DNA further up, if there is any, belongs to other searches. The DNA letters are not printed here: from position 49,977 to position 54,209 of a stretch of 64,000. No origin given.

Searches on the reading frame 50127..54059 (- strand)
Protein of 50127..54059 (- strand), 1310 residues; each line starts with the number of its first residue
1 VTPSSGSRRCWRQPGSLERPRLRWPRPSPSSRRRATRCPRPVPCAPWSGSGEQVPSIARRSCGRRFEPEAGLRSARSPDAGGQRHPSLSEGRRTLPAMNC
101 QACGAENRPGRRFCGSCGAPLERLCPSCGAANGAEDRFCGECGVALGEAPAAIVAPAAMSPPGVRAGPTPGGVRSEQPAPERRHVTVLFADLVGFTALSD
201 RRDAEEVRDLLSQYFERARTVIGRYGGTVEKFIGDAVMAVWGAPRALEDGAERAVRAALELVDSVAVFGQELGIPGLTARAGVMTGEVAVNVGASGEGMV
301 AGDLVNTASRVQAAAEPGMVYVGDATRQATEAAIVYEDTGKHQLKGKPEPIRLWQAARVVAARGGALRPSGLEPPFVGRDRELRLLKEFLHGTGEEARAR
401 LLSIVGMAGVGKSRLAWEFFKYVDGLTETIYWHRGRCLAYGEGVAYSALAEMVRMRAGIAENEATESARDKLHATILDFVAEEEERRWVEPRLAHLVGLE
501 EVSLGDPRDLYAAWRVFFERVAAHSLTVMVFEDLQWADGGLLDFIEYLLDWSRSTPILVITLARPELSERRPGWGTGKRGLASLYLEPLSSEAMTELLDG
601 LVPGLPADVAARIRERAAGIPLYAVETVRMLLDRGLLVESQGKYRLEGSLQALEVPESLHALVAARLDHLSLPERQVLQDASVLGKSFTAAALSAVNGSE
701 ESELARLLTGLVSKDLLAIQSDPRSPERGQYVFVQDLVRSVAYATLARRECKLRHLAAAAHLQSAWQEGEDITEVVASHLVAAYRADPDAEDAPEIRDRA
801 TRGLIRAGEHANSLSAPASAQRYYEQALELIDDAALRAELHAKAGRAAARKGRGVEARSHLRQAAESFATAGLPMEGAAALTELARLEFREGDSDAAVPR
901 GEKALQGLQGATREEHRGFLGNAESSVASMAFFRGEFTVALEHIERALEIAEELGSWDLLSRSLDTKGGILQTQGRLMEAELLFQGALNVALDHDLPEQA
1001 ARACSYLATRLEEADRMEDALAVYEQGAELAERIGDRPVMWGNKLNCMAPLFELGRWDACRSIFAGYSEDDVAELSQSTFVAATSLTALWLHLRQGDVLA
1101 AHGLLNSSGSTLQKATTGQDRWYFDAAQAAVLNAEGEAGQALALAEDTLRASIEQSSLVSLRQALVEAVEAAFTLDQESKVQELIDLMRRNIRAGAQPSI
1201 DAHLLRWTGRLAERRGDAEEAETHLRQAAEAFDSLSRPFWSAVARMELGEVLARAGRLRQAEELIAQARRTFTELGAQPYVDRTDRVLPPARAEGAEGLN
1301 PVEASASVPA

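Call 102: search_protein_families(library=pfam, proteins=[window:50127-54059:-], max_evalue=0.0001)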
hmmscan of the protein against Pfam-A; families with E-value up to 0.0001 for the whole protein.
window:50127-54059:- (1310 aa): 9 families
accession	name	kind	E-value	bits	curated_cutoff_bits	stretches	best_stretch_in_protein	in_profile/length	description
PF00211.25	Guanylate_cyc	-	4.5e-22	79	21.9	1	182-349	6-175/183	Adenylate and Guanylate cyclase catalytic domain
PF13191.12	AAA_16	-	2.6e-20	74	32.6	1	375-560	1-167/167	AAA ATPase domain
PF13424.12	TPR_12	-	9.5e-17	61.4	30.1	2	922-991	4-75/77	Tetratricopeptide repeat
PF12773.13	DZR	-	4e-11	43.3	27.3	1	100-143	1-45/45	Double zinc ribbon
PF13240.11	Zn_Ribbon_1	-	3.7e-10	39.7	25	1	100-121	2-23/23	zinc-ribbon domain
PF17874.7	TPR_MalT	-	7.9e-10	39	45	1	886-1163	9-281/336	MalT-like TPR region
PF24463.1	DUF7577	-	3.4e-08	33.4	28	0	98-122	3-27/27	Domain of unknown function (DUF7577)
PF13248.11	Zn_ribbon_3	-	1.8e-07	30.8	27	0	125-144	5-24/26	zinc-ribbon domain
PF07719.23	TPR_2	-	7e-05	23.1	27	0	1204-1230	3-29/34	Tetratricopeptide repeat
